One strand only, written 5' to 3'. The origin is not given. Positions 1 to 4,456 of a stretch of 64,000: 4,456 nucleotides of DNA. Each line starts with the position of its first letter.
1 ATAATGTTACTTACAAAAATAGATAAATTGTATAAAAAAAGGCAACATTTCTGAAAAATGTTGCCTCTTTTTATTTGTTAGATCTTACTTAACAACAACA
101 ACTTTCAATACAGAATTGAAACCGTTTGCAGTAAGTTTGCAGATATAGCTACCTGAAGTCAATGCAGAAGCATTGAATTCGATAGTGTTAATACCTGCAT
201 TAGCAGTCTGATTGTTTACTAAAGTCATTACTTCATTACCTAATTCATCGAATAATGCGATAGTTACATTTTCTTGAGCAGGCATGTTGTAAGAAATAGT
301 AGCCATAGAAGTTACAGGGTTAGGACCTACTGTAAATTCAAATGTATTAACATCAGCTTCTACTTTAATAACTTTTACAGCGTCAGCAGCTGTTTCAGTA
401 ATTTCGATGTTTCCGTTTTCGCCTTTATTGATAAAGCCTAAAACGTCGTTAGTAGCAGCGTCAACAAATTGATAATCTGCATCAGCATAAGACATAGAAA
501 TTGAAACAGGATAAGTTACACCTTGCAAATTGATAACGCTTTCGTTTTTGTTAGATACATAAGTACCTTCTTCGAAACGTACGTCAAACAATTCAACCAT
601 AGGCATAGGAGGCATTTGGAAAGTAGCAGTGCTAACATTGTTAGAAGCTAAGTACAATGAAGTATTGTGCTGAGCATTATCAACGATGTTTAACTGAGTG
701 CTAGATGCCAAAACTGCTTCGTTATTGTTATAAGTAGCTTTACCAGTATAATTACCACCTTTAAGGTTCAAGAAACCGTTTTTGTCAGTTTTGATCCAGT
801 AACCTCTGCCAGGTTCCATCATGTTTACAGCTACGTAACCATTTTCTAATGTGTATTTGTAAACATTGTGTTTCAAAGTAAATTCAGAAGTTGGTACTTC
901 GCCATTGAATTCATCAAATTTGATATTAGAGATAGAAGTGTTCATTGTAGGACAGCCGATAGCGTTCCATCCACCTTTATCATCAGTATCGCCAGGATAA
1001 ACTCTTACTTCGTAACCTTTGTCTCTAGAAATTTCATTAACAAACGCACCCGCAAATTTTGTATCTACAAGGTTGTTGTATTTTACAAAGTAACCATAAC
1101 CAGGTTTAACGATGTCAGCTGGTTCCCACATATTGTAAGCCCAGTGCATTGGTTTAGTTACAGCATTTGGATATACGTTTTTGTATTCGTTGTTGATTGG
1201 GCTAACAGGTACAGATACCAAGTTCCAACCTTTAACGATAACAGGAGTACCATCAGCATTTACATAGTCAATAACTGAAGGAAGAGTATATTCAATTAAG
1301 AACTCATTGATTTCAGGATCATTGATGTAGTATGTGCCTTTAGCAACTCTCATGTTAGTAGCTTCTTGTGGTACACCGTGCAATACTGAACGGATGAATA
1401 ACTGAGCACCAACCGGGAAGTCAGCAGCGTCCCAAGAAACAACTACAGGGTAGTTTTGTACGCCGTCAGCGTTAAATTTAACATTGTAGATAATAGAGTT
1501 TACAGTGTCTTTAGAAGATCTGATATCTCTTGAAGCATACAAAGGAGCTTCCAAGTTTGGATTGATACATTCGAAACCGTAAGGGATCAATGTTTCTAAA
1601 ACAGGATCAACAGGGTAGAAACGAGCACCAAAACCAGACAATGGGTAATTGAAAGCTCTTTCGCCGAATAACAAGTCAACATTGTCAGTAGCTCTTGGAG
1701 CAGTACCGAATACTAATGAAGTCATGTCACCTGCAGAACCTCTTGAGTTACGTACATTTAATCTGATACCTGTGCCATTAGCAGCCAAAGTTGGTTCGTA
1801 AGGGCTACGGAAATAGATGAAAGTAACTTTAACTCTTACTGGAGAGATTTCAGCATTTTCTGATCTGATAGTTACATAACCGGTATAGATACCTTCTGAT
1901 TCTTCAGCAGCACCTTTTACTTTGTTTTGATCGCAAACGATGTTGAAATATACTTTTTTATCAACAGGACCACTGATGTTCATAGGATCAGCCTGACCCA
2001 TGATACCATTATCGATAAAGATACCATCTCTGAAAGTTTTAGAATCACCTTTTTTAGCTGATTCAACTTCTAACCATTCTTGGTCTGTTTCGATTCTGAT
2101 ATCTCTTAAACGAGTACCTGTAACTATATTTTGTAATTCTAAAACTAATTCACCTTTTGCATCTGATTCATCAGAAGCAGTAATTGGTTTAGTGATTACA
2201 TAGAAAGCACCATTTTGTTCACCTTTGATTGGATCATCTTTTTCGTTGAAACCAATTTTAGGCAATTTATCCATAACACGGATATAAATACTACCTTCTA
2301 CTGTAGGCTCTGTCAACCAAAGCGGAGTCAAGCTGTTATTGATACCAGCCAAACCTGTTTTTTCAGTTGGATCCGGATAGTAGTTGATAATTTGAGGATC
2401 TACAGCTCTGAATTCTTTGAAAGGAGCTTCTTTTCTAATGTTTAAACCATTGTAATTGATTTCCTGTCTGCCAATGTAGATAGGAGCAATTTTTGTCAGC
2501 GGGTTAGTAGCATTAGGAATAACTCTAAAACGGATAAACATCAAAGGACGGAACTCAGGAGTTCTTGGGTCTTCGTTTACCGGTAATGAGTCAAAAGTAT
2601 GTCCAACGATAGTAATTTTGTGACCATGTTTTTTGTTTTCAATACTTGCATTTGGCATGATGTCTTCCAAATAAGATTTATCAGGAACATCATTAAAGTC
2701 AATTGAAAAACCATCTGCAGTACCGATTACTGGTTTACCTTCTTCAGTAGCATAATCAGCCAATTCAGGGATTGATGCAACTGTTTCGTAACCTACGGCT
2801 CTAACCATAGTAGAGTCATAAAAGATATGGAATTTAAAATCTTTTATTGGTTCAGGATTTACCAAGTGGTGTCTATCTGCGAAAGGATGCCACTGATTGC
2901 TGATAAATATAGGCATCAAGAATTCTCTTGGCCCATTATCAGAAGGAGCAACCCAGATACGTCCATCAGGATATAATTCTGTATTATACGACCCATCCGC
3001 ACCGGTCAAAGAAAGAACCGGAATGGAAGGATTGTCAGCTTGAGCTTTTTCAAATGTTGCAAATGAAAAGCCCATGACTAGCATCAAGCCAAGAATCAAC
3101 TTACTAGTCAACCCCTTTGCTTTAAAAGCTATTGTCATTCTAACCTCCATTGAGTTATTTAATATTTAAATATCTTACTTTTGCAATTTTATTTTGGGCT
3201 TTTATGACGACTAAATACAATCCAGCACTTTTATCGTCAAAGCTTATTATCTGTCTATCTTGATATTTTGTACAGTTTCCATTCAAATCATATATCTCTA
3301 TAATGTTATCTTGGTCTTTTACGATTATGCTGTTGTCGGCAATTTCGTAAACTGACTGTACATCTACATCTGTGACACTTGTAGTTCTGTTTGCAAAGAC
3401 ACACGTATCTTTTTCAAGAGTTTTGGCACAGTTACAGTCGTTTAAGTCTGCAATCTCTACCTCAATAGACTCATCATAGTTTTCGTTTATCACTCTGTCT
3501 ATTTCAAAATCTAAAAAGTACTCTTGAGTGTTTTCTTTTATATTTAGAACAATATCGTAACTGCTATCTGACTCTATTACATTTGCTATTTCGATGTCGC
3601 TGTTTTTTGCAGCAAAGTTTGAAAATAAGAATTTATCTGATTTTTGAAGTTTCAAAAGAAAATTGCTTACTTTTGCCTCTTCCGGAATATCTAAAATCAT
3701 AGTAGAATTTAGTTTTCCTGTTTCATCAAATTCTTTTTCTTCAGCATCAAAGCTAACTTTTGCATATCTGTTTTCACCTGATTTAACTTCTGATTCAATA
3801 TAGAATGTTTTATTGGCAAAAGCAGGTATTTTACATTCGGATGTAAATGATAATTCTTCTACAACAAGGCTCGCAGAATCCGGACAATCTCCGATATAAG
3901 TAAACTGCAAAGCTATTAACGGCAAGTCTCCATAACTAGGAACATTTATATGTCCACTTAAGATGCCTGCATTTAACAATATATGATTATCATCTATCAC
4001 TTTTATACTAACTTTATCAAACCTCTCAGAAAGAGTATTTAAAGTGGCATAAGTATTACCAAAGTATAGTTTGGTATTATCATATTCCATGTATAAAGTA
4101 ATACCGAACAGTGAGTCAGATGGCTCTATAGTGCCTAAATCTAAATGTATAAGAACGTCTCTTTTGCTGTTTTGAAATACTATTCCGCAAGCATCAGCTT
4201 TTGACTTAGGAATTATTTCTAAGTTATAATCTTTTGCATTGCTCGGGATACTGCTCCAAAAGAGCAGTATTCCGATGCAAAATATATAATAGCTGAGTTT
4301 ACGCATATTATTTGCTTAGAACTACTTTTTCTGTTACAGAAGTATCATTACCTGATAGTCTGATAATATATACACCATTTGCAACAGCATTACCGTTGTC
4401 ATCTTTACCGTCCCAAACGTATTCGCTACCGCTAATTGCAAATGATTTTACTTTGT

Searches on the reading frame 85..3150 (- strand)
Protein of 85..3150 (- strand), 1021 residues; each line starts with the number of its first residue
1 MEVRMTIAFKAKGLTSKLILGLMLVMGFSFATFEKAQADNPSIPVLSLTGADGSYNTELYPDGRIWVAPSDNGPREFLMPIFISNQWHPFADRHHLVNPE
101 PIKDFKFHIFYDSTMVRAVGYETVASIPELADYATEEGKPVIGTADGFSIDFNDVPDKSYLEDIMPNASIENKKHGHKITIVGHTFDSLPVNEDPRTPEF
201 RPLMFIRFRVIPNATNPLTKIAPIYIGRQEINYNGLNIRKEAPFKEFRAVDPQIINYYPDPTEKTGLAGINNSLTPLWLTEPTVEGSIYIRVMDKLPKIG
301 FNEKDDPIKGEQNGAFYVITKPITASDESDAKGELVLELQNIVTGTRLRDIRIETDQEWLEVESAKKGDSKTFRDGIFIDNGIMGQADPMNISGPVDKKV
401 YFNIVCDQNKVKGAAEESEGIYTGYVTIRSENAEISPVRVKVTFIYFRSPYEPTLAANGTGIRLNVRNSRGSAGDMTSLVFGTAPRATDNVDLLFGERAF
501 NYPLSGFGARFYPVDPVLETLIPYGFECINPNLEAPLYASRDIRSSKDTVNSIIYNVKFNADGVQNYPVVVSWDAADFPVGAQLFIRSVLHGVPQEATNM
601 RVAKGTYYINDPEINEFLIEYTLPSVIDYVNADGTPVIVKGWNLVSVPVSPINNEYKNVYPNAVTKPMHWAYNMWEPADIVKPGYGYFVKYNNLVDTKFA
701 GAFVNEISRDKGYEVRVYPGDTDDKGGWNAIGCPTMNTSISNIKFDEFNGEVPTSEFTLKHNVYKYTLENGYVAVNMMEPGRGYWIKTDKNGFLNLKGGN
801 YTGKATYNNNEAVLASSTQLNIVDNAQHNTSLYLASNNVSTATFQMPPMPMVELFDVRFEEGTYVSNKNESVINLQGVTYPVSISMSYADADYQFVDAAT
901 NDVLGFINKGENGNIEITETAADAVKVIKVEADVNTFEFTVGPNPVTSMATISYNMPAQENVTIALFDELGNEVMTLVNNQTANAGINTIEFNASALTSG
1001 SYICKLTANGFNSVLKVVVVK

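Call 7: search_protein_families(library=pfam, proteins=[window:85-3150:-], max_evalue=0.001)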
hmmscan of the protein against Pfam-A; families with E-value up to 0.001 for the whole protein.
window:85-3150:- (1021 aa): 1 family
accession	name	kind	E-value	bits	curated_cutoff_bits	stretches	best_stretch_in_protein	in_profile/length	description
PF18962.6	Por_Secre_tail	-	3.4e-10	40.5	27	1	943-1019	3-75/75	Secretion system C-terminal sorting domain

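Call 53: find_encoding_contigs(protein=window:85-3150:-, flank=10000, max_places=3)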
Protein window:85-3150:- (1021 aa): no gene with exactly this product is on record in the collection.

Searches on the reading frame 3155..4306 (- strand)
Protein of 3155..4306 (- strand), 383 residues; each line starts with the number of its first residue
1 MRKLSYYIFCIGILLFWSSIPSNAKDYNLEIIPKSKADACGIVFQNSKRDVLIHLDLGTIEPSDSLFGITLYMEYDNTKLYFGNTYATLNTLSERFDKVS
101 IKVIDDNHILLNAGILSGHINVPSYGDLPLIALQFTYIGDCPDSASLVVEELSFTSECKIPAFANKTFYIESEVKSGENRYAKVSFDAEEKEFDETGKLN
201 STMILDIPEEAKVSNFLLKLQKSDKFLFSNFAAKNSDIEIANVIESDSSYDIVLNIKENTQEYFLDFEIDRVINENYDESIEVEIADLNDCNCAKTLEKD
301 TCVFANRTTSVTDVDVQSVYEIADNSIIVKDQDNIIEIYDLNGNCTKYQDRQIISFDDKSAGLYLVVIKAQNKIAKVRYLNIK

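Call 7: search_protein_families(library=pfam, proteins=[window:3155-4306:-], max_evalue=0.001)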
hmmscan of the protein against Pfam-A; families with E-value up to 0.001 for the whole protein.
window:3155-4306:- (383 aa): 0 families

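Call 32: search_protein_families(library=ncbifam, proteins=[window:3155-4306:-], max_evalue=1)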
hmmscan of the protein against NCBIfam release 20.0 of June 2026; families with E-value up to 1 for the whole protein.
window:3155-4306:- (383 aa): 1 family
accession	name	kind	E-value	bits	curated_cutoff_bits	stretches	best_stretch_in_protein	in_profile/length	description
TIGR04183.1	Por_Secre_tail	domain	0.00053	19.9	23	1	330-376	18-66/72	T9SS type A sorting domain-containing protein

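Call 66: find_encoding_contigs(protein=window:3155-4306:-, flank=10000, max_places=2)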
Protein window:3155-4306:- (383 aa): 2 contigs read that carry it; 1 place shown.
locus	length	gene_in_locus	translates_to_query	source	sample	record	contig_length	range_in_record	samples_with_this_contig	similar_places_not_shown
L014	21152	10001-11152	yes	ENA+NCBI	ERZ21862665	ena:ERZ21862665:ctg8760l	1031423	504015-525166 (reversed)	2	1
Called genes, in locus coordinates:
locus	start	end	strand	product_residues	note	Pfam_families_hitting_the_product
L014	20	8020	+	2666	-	PF02415:Chlam_PMP (faint), PF14870:PSII_BNR, PF15902:Sortilin-Vps10 (faint), PF14870:PSII_BNR, PF13860:FlgD_ig (weak), PF18962:Por_Secre_tail (faint)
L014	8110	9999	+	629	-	PF13860:FlgD_ig (weak), PF18962:Por_Secre_tail (weak)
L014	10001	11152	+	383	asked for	-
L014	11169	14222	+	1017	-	PF18962:Por_Secre_tail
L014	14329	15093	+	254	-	PF18962:Por_Secre_tail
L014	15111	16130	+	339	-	PF00535:Glycos_transf_2, PF10111:Glyco_tranf_2_2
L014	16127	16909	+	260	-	-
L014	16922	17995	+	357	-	PF01075:Glyco_transf_9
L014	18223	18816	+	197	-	PF03193:RsgA_GTPase (faint), PF02421:FeoB_N, PF00350:Dynamin_N (faint), PF01926:MMR_HSR1, PF00009:GTP_EFTU (weak)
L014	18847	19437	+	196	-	PF13580:SIS_2, PF01380:SIS (weak)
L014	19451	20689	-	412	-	-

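Call 71: search_protein_families(library=ncbifam, proteins=[L014:19451-20689:-, L014:16127-16909:+], max_evalue=0.1)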
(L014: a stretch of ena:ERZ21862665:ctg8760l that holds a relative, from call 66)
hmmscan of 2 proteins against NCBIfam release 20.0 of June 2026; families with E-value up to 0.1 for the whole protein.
L014:19451-20689:- (412 aa): 1 family
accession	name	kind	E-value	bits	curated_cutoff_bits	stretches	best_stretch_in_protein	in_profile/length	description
TIGR04222.1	near_uncomplex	domain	0.035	13.7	43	1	323-374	135-185/229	TIGR04222 domain-containing membrane protein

L014:16127-16909:+ (260 aa): 1 family
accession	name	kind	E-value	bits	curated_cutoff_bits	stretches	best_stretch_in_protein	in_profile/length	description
NF047328.1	OMP_TP0733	subfamily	0.017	14.5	130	0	3-76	2-76/202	TP0733 family outer membrane beta-barrel protein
